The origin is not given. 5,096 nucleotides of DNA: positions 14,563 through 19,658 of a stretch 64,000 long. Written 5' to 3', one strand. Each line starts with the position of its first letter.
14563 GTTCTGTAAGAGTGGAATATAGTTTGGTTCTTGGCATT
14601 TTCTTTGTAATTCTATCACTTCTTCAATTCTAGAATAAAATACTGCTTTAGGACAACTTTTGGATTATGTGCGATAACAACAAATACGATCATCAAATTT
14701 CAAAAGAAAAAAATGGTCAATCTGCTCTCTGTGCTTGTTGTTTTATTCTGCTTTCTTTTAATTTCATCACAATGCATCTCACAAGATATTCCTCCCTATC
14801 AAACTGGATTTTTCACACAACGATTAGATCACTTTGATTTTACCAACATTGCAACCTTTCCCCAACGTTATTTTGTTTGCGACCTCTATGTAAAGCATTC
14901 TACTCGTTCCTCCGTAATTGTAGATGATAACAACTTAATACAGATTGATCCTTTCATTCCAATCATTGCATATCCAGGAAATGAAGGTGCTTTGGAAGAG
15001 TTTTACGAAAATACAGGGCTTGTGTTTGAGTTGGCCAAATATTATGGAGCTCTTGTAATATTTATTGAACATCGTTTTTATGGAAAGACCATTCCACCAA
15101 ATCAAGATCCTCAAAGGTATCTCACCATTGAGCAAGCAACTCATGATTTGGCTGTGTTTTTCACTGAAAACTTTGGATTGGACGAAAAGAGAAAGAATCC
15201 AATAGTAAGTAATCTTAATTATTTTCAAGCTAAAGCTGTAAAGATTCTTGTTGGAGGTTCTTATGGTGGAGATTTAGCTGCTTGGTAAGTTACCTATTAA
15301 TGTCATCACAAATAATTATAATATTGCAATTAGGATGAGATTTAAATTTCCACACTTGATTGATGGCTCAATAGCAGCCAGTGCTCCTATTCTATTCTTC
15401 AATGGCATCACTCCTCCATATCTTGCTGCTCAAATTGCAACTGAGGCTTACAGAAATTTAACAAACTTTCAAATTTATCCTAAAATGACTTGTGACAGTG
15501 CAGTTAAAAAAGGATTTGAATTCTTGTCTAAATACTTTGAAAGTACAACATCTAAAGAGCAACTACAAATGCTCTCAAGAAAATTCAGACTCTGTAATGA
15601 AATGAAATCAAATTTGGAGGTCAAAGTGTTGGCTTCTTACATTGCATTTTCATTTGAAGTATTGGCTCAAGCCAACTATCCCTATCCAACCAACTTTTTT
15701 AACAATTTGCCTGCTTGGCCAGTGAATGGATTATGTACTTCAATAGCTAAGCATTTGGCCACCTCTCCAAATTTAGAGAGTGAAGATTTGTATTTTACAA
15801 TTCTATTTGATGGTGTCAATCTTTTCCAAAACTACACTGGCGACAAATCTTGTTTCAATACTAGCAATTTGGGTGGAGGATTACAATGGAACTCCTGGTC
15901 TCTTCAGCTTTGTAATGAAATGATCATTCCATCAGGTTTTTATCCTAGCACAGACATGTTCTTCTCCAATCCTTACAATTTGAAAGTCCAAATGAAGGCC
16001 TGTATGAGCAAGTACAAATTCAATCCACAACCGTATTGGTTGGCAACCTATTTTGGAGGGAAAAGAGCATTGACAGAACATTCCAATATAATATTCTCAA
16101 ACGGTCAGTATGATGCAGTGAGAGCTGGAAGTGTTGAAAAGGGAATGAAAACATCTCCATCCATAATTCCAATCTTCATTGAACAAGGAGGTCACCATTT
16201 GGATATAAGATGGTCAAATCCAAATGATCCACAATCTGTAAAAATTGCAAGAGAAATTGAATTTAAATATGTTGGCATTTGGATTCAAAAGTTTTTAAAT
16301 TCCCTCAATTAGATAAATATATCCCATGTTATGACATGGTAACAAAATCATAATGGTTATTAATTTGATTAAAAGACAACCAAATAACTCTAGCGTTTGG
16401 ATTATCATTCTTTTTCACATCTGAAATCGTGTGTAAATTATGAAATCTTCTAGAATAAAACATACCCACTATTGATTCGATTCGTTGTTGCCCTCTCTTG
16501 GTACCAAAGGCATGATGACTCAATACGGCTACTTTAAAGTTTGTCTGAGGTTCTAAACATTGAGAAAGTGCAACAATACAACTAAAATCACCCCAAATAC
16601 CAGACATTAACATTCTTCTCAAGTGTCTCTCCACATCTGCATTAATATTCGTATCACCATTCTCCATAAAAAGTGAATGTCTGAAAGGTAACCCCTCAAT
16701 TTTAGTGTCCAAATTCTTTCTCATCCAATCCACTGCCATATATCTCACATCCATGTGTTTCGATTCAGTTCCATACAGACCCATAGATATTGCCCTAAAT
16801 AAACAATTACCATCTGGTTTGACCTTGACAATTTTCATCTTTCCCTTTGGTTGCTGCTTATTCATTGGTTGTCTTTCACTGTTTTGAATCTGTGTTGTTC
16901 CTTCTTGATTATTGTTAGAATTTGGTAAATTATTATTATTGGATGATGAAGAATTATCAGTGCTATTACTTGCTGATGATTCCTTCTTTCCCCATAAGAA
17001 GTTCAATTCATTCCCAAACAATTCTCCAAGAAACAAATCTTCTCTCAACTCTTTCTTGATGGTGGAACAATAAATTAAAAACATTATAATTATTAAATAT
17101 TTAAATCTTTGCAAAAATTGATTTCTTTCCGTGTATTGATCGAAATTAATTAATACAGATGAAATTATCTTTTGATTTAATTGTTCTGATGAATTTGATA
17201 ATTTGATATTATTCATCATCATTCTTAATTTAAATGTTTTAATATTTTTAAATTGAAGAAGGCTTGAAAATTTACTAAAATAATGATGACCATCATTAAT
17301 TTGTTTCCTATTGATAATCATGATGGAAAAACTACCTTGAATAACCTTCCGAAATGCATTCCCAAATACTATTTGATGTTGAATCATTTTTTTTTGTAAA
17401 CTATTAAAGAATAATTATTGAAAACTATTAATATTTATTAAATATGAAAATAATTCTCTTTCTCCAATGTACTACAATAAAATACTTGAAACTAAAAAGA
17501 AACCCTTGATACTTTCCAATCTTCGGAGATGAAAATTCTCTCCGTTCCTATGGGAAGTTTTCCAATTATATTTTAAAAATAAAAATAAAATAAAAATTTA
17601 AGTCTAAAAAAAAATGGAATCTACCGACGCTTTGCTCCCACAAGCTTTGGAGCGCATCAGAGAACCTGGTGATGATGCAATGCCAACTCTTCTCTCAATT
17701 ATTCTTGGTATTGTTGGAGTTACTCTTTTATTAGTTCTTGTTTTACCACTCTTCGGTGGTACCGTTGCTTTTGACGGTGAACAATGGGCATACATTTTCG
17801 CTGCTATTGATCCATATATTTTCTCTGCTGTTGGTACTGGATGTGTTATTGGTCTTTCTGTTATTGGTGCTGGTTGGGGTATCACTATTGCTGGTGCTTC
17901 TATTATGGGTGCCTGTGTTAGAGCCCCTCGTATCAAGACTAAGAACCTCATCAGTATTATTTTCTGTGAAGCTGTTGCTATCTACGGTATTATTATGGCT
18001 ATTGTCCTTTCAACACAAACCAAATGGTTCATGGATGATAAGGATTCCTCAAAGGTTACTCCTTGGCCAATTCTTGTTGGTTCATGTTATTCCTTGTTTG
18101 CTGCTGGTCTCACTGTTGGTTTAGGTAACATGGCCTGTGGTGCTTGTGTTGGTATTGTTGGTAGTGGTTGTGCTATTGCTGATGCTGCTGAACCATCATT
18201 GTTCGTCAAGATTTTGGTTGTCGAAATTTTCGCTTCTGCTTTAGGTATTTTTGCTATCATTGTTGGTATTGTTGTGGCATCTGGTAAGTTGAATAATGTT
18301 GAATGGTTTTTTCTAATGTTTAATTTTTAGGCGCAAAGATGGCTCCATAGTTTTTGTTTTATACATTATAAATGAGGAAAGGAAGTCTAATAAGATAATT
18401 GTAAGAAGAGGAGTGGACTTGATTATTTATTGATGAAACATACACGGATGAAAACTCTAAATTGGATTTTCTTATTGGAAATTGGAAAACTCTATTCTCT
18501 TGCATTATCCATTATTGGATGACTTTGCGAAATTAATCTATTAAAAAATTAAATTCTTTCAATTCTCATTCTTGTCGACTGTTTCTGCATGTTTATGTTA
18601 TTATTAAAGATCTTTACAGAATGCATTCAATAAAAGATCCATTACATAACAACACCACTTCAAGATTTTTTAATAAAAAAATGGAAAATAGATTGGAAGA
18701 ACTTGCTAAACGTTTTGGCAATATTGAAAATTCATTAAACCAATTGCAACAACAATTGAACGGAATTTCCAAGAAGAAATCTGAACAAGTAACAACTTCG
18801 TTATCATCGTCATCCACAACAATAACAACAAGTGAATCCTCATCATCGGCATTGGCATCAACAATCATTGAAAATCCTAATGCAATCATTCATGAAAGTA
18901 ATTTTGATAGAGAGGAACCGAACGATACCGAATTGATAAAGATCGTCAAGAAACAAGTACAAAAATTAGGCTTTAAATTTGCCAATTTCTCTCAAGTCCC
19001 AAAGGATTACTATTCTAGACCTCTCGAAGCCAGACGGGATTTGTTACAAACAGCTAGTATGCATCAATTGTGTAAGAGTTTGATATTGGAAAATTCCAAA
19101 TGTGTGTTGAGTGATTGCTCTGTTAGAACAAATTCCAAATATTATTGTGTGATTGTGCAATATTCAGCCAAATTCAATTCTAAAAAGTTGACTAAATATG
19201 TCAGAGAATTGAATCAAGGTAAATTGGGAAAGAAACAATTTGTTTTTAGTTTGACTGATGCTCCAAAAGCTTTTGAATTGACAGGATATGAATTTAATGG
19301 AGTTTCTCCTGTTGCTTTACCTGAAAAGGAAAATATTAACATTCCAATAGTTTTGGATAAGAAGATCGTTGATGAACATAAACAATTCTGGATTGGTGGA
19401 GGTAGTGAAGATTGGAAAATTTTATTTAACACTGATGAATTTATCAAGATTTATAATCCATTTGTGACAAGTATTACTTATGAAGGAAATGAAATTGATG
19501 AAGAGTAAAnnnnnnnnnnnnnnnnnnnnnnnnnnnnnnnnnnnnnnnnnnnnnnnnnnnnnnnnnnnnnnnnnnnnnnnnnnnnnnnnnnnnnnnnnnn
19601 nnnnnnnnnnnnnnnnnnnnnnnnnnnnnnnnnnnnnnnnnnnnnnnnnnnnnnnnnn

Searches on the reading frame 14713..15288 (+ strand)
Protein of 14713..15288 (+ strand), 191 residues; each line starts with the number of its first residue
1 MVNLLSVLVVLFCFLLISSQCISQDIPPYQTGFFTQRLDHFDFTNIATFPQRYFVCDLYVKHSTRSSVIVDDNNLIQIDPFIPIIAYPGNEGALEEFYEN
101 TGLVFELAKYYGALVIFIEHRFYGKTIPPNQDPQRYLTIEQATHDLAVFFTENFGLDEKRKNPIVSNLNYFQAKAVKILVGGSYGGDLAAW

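Call 48: search_protein_families(library=pfam, proteins=[window:14713-15288:+], max_evalue=0.001)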
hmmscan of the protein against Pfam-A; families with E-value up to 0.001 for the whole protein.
window:14713-15288:+ (191 aa): 1 family
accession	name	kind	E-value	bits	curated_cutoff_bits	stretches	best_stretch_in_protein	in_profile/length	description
PF05577.18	Peptidase_S28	-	6.3e-24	85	25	1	36-191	1-129/434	Serine carboxypeptidase S28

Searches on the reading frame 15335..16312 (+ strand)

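Call 49: search_protein_families(library=pfam, proteins=[window:15335-16312:+], max_evalue=0.001)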
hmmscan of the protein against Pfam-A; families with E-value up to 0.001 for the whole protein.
window:15335-16312:+ (325 aa): 1 family
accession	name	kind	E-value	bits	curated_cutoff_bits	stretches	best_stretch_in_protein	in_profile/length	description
PF05577.18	Peptidase_S28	-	8.3e-29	101.1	25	1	1-308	130-433/434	Serine carboxypeptidase S28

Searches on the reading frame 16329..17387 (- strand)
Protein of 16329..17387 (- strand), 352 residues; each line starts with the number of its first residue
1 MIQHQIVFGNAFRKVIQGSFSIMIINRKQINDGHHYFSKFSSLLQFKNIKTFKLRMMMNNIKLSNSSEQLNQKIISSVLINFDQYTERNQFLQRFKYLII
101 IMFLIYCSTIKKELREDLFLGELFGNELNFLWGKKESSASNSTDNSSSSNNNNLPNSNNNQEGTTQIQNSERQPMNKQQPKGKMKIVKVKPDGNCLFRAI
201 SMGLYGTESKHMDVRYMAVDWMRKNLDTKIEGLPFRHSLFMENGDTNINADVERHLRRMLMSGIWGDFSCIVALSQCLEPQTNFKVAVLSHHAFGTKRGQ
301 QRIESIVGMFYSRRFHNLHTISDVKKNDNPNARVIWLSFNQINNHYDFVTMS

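Call 49: search_protein_families(library=pfam, proteins=[window:16329-17387:-], max_evalue=0.001)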
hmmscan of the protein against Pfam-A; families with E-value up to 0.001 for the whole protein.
window:16329-17387:- (352 aa): 2 families
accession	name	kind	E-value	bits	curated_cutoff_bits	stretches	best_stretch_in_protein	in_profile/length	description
PF02338.25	OTU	-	3.4e-08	34.5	23.3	1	190-280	1-82/128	OTU-like cysteine protease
PF10275.15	Peptidase_C65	-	0.00024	21.1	24.3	0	185-204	42-61/243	Peptidase C65 Otubain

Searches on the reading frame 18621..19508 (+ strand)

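Call 49: search_protein_families(library=pfam, proteins=[window:18621-19508:+], max_evalue=0.001)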
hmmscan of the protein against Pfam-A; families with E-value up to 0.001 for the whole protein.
window:18621-19508:+ (295 aa): 2 families
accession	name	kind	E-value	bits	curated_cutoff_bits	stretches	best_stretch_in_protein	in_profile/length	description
PF04073.20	tRNA_edit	-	5.8e-08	33.3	25.5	1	147-276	18-122/123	Aminoacyl-tRNA editing domain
PF10152.14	CCDC53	-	0.00096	20.1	24.6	0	17-100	15-101/147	Subunit CCDC53 of WASH complex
